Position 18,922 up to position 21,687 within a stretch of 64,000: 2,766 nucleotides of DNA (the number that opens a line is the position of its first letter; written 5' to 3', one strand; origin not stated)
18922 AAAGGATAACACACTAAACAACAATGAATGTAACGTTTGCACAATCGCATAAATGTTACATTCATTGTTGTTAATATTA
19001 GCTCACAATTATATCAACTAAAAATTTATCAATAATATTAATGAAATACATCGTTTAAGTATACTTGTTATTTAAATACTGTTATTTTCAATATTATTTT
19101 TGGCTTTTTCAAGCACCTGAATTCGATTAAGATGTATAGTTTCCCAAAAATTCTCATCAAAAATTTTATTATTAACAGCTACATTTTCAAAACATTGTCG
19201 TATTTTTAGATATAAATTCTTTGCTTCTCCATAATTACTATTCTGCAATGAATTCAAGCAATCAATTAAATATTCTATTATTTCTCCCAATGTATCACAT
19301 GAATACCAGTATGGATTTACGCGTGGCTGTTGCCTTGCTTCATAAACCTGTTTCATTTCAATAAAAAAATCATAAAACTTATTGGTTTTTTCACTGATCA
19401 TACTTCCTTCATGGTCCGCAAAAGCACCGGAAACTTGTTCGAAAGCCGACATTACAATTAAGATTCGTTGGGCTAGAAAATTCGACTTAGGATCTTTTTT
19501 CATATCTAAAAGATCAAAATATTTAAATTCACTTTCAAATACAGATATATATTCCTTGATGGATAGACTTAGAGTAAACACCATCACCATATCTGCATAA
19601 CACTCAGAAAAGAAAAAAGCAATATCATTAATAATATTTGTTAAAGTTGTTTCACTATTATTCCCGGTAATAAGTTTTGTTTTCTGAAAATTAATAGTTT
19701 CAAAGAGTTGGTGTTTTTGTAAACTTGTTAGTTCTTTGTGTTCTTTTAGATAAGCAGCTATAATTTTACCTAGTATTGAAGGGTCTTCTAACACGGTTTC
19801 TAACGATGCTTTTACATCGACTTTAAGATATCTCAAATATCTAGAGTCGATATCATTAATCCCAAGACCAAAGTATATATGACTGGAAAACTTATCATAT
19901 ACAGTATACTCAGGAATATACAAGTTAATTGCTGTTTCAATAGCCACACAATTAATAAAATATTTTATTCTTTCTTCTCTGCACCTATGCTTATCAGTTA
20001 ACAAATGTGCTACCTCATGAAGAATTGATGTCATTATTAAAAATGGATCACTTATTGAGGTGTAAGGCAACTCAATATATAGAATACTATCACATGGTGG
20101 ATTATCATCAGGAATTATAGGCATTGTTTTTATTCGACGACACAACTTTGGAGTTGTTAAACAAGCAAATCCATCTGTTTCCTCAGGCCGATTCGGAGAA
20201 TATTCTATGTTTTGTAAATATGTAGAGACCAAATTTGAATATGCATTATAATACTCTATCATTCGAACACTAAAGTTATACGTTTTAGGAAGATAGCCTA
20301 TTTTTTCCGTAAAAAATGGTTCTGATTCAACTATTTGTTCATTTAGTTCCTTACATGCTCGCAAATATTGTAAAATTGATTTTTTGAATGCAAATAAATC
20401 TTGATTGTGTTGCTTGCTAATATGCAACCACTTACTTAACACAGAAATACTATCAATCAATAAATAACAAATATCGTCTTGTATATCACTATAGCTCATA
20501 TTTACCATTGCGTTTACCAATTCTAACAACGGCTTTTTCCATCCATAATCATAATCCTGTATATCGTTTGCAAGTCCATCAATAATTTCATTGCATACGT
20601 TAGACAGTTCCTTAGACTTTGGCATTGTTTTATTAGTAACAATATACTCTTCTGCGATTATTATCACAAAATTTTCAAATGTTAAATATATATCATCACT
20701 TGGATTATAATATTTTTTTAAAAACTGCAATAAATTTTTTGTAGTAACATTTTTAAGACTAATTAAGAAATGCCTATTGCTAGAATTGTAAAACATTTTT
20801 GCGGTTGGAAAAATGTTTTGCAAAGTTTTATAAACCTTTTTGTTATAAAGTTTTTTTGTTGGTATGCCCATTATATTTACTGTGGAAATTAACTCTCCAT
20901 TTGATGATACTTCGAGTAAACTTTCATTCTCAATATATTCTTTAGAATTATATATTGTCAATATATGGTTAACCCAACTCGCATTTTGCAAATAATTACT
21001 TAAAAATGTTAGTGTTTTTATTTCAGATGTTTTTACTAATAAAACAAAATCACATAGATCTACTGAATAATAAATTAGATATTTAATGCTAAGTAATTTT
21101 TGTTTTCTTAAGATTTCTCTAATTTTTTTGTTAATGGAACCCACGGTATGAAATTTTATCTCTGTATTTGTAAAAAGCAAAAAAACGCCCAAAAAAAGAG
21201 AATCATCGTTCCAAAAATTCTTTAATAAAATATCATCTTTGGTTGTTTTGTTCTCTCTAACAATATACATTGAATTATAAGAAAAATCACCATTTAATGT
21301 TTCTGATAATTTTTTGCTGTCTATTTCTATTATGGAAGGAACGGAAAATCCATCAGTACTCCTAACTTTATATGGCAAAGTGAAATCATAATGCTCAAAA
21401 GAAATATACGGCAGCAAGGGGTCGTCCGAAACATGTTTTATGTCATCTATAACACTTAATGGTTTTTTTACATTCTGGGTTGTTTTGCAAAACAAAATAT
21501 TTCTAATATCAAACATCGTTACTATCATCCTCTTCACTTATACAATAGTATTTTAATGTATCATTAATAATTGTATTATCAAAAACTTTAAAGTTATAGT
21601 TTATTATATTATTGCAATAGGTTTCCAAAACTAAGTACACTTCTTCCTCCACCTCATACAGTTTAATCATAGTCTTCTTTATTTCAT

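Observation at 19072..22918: Overlapping two-gene module: 4-TM protein plus 821-aa HExxH protein, candidate novel defence or abortive-infection system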

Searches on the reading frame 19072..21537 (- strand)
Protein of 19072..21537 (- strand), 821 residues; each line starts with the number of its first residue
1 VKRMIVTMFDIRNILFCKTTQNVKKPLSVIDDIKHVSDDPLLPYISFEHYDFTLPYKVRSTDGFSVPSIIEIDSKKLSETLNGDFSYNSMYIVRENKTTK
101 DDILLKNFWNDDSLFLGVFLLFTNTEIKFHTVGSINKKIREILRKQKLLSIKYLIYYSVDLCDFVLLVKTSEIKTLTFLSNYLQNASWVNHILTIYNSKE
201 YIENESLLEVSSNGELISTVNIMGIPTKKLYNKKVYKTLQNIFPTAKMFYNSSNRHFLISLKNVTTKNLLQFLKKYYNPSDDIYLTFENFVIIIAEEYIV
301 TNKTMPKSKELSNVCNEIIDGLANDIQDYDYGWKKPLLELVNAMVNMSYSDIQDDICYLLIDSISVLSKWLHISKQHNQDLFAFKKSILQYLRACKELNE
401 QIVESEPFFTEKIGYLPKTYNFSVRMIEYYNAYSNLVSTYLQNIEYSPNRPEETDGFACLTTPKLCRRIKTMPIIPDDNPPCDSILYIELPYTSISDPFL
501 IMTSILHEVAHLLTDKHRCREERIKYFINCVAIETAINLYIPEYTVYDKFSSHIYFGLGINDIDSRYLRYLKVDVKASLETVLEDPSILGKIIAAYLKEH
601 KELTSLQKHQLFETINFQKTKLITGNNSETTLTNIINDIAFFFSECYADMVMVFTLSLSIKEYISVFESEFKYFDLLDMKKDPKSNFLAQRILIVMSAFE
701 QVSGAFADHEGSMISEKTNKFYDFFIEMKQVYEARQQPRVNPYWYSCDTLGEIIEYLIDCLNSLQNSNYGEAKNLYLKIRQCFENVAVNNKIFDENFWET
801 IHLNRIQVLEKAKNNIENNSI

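Call 4: search_protein_families(library=pfam, proteins=[window:19072-21537:-], max_evalue=1)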
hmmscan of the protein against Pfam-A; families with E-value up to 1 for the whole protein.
window:19072-21537:- (821 aa): 0 families

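Call 5: search_protein_families(library=padloc, proteins=[window:19072-21537:-], max_evalue=1)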
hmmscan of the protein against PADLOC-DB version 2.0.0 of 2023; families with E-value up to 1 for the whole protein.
window:19072-21537:- (821 aa): 0 families

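Call 7: search_protein_families(library=ncbifam, proteins=[window:19072-21537:-], max_evalue=1)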
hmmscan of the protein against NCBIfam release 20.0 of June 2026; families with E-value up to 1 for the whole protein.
window:19072-21537:- (821 aa): 0 families

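Call 8: search_protein_families(library=phrogs, proteins=[window:19072-21537:-], max_evalue=1)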
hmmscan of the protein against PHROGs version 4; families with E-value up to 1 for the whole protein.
window:19072-21537:- (821 aa): 3 families
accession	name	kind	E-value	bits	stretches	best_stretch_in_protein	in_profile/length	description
phrog_25038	-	unknown function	0.12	12.2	1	156-263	43-151/476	-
phrog_5518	-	unknown function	0.16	13.4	1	693-732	15-51/75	-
phrog_29344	-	unknown function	0.55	11.4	0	649-675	15-41/79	-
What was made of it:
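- Tried and rejected: Pfam, PADLOC, NCBIfam and PHROGs on the window proteins gave nothing (calls 4, 5, 7, 8).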

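Call 9: find_homologous_proteins(query=window:19072-21537:-)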
Query window:19072-21537:- (821 aa): 4 proteins with E <= 0.001 among 8000 candidates.
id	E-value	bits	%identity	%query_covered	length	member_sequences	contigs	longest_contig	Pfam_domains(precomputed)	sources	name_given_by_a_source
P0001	0.0e+0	1824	100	99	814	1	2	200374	-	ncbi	-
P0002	5.0e-172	592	41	98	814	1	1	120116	-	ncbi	-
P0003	9.1e-29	118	23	80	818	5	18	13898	-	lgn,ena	-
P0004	7.6e-28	115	23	80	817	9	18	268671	-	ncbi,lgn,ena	-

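Call 11: find_encoding_contigs(protein=P0002, flank=10000, max_places=4)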
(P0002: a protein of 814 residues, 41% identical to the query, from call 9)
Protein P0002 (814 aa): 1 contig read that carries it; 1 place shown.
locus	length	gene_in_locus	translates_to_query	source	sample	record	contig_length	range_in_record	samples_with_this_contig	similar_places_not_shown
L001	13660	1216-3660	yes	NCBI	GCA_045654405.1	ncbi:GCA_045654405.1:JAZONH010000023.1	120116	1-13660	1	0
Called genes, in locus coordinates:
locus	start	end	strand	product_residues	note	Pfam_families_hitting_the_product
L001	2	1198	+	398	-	?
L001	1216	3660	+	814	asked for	-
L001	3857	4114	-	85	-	PF21984:DnaD_N (weak), PF13730:HTH_36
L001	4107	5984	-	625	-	PF02534:T4SS-DNA_transf, PF10412:TrwB_AAD_bind, PF12696:TraG-D_C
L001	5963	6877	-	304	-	PF13154:DUF3991, PF13155:Toprim_2, PF13362:Toprim_3, PF13662:Toprim_4 (weak)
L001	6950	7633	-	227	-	PF12686:DUF3800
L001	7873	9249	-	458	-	PF18555:MobL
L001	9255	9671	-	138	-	-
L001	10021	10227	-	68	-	PF19598:DUF6103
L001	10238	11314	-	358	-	PF00805:Pentapeptide (faint), PF13599:Pentapeptide_4 (weak)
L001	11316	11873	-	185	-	-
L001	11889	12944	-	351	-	-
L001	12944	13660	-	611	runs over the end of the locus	PF01935:DUF87, PF19044:P-loop_TraG, PF12846:AAA_10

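Call 12: find_encoding_contigs(protein=P0004, flank=10000, max_places=8)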
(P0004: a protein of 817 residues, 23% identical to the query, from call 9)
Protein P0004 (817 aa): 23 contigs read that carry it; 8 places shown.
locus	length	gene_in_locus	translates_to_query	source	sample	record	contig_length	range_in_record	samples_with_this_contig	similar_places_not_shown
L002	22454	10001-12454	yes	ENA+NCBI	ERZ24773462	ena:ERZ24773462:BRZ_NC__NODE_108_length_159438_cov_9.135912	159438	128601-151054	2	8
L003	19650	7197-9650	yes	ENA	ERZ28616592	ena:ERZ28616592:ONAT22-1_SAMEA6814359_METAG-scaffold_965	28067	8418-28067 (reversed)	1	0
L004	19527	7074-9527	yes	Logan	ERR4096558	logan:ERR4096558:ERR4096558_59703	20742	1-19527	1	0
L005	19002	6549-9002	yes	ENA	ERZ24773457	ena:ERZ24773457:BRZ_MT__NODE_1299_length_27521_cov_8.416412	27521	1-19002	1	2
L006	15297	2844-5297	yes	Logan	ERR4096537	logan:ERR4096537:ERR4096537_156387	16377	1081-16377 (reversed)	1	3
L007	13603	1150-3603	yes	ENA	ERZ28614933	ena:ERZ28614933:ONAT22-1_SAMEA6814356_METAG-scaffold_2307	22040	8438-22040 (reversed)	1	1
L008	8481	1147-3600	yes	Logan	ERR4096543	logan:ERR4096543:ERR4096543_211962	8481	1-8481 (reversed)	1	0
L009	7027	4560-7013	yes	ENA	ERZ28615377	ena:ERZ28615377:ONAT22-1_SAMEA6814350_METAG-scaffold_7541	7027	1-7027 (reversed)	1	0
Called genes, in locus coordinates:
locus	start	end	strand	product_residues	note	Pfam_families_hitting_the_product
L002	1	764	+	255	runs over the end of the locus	PF01936:NYN, PF12872:OST-HTH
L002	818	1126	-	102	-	PF06961:DUF1294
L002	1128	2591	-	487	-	PF00884:Sulfatase, PF01663:Phosphodiest (faint), PF16347:SGSH_C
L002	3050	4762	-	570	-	PF00664:ABC_membrane, PF00005:ABC_tran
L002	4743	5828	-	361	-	PF01381:HTH_3, PF13443:HTH_26 (faint), PF13560:HTH_31, PF15731:MqsA_antitoxin (faint), PF13428:TPR_14 (faint)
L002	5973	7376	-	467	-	PF00860:Xan_ur_permease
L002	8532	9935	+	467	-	-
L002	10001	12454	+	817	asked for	-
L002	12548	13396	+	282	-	PF06970:RepA_N, PF19481:DUF6017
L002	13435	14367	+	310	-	PF13154:DUF3991, PF13155:Toprim_2, PF13362:Toprim_3 (faint)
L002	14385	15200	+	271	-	PF00142:Fer4_NifH, PF01656:CbiA, PF02374:ArsA_ATPase, PF06564:CBP_BcsQ, PF07015:VirC1 (faint), PF09140:MipZ, PF10609:ParA, PF13614:AAA_31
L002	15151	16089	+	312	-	PF02195:ParB_N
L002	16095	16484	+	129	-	PF12957:DUF3846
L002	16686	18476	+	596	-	PF07693:KAP_NTPase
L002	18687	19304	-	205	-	-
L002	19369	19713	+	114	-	PF14198:TnpV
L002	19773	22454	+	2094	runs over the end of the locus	PF07669:Eco57I (faint), PF02384:N6_Mtase, PF28553:WH_1, PF28554:DUF8437, PF00176:SNF2-rel_dom (faint), PF28555:Helicase_dom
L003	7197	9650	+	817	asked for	-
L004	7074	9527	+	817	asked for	-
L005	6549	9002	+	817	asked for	-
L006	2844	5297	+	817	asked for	-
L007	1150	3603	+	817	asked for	-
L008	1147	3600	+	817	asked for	-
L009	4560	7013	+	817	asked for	-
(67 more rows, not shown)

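Call 13: find_encoding_contigs(protein=P0003, flank=10000, max_places=8)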
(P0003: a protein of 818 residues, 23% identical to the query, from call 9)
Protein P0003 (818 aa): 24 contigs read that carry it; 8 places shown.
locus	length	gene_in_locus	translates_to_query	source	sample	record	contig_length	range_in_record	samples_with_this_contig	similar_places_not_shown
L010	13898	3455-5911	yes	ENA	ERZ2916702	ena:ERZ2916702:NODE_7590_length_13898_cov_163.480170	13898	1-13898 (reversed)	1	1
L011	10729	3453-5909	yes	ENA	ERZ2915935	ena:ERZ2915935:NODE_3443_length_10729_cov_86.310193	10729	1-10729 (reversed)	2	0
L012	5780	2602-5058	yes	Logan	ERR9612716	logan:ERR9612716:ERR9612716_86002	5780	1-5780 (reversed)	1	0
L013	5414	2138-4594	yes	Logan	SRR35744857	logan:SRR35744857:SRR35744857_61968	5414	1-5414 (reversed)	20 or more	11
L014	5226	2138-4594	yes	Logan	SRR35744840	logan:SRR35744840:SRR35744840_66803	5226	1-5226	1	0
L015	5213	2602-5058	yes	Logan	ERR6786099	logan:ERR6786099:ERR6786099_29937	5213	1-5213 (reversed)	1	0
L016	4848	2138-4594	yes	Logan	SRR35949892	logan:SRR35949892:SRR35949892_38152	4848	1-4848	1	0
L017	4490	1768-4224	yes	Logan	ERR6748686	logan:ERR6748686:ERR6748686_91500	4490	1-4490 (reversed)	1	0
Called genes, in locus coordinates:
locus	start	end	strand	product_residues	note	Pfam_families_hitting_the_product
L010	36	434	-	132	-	-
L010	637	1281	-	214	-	PF00239:Resolvase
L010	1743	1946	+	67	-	-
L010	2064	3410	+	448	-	-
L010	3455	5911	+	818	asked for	-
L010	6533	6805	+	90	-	PF19157:DUF5839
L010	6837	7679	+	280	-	PF02661:Fic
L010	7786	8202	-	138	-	-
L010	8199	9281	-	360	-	PF14285:DUF4367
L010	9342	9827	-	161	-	PF04542:Sigma70_r2, PF04545:Sigma70_r4, PF08281:Sigma70_r4_2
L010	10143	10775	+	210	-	-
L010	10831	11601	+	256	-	-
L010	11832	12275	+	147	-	-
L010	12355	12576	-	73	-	PF14203:TTRAP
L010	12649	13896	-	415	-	?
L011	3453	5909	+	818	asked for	-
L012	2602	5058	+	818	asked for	-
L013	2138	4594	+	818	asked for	-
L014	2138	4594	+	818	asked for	-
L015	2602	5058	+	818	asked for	-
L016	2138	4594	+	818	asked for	-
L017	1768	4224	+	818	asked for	-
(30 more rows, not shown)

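Call 18: search_solved_structures(query=A2, max_evalue=10, show_alignments=3)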
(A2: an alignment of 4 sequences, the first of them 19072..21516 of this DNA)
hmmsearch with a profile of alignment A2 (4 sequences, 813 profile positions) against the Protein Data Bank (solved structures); distinct sequences matched with E-value up to 10: 0.

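Call 32: search_protein_representatives(alignment_id=A2)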
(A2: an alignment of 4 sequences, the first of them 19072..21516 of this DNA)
Query: 4 sequences, 813 profile positions. Proteins with E-value up to 0.001 (for the whole library): 995; up to 1e-10: 722; up to 1e-30: 312. The best 150 are listed.
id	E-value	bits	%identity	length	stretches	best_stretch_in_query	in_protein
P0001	0.0e+00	1278.3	-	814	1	1-811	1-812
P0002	0.0e+00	1259.2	-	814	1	1-813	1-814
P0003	0.0e+00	1173.0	-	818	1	2-804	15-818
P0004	0.0e+00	1137.5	-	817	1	2-805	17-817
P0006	4.1e-234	795.8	-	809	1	6-805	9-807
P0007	2.2e-164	565.1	-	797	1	4-803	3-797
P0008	1.2e-163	562.7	-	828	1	1-804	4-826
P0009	2.5e-163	561.7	-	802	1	6-804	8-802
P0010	7.4e-161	553.5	-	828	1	24-804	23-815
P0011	3.9e-154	531.2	-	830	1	5-804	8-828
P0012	2.1e-153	528.8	-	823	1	6-804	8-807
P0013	1.6e-152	526.0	-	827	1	6-804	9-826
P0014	1.4e-150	519.5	-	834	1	34-803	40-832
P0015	2.0e-142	492.5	-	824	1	30-804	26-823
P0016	4.0e-135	468.4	-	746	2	280-807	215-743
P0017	2.6e-131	455.7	-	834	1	4-805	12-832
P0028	2.0e-109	383.4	-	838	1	1-809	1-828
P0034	1.4e-99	350.9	-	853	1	1-805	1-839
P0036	1.5e-95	337.4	-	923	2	290-807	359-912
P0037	7.9e-95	335.1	-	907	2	302-805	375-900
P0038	1.2e-92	327.9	-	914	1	3-809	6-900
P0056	2.2e-74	267.4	-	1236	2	35-579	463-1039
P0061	1.9e-72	261.0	-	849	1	27-806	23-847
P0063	3.4e-72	260.2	-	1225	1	36-805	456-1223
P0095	1.8e-63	231.4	-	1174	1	31-803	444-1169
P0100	4.5e-63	230.1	-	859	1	28-810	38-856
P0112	2.5e-59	217.7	-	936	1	11-804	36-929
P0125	3.4e-57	210.6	-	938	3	3-530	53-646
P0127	9.4e-57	209.1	-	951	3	309-539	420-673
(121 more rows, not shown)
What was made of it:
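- Family size: 995 clusters at E <= 1e-3, most of them full length at about 800 aa (call 32).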

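Call 38: search_solved_structures(query=A5, max_evalue=10, show_alignments=3)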
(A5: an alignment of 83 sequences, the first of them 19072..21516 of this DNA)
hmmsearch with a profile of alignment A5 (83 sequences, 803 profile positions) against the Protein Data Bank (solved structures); distinct sequences matched with E-value up to 10: 9.
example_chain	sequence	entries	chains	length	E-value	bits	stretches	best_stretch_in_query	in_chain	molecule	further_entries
9ugr_A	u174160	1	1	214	0.034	15.3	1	297-403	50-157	Syn-F4-Link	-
6fia_A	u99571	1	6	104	0.054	14.6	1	266-326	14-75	LINE-1 retrotransposable element ORF1 protein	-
23wo_A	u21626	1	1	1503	0.08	14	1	269-428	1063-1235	DP221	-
23wn_A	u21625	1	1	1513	0.17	13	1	269-428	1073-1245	DP622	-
23wm_A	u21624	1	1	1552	0.17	12.9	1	269-428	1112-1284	PP507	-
2ncj_A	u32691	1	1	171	0.65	11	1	652-745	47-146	Uncharacterized protein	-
4pcq_A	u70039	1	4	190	0.74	10.8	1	206-265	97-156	Possible transcriptional regulatory protein (Probably Lrp/AsnC-family)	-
8h7c_A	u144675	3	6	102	0.76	10.8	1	297-346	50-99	De novo ferric enterobactin esterase Syn-F4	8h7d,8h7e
13hr_I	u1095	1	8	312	2.7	9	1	542-633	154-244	Mce/MlaD domain-containing protein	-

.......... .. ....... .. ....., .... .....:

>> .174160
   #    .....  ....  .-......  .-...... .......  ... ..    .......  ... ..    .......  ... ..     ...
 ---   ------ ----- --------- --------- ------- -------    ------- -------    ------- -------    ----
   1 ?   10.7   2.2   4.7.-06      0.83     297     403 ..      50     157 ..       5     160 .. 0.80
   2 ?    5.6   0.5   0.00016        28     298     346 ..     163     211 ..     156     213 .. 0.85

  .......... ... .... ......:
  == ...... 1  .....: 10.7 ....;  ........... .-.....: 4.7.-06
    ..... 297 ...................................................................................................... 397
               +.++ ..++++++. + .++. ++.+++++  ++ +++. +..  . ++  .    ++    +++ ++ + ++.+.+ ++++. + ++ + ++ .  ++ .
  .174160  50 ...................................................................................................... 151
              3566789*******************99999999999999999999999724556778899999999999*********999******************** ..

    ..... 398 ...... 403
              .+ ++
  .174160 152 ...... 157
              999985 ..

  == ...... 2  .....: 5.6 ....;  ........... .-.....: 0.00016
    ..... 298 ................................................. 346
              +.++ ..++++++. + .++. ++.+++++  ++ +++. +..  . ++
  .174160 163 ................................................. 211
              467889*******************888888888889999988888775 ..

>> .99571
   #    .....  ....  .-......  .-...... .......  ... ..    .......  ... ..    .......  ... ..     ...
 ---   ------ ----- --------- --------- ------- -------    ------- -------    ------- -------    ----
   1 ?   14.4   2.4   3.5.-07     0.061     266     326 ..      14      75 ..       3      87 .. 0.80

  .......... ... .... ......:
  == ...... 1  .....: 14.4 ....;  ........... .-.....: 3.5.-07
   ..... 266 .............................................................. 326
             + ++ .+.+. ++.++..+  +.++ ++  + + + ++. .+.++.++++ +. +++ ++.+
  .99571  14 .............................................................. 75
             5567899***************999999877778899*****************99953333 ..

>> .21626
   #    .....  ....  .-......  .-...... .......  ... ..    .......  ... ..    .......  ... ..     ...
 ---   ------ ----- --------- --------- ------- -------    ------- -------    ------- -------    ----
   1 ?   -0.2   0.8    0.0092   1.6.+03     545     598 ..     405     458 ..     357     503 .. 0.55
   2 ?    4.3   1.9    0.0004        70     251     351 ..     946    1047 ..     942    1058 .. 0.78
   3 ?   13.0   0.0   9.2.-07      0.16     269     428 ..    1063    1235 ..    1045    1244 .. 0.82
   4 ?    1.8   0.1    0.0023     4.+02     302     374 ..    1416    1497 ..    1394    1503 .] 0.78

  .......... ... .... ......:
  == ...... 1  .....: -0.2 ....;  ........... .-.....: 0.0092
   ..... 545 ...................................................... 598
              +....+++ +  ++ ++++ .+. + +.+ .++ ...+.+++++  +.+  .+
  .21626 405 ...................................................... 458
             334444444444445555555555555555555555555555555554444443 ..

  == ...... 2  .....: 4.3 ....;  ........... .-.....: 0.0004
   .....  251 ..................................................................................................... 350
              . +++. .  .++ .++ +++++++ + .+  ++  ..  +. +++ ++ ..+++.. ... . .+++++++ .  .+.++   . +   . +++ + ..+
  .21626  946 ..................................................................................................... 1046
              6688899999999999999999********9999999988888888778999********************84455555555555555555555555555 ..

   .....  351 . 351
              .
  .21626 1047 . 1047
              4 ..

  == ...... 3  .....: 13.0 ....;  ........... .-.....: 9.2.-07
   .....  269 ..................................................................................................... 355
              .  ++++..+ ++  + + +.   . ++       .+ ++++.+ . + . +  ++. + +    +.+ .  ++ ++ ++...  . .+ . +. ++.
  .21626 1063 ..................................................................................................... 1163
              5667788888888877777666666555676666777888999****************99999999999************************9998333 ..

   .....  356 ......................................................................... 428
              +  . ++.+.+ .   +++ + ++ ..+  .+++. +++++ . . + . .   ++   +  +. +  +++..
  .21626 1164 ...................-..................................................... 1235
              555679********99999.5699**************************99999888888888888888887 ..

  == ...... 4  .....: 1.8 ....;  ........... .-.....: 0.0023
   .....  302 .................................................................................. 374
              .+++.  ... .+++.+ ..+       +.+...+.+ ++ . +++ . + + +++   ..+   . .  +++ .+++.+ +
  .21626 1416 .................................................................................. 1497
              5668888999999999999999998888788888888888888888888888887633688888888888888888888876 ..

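Call 40: search_protein_families(library=pfam, proteins=[P0056, P0063, P0095, P0127, P0036, P0037, P0038, P0112, P0125], max_evalue=0.01)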
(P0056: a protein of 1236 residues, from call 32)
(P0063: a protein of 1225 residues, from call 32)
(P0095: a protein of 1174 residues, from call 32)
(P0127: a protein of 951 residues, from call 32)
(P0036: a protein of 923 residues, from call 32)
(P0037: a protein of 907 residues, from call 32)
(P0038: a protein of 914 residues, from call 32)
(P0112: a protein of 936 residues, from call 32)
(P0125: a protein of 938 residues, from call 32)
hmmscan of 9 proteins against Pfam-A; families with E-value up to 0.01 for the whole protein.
P0056 (1236 aa): 0 families

P0063 (1225 aa): 0 families

P0095 (1174 aa): 1 family
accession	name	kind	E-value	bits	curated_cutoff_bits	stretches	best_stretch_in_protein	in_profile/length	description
PF25668.1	ASFV_p49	-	0.009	15.2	27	0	770-857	264-348/438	African swine fever virus minor capsid protein p49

P0127 (951 aa): 0 families

P0036 (923 aa): 0 families

P0037 (907 aa): 0 families

P0038 (914 aa): 0 families

P0112 (936 aa): 0 families

P0125 (938 aa): 0 families
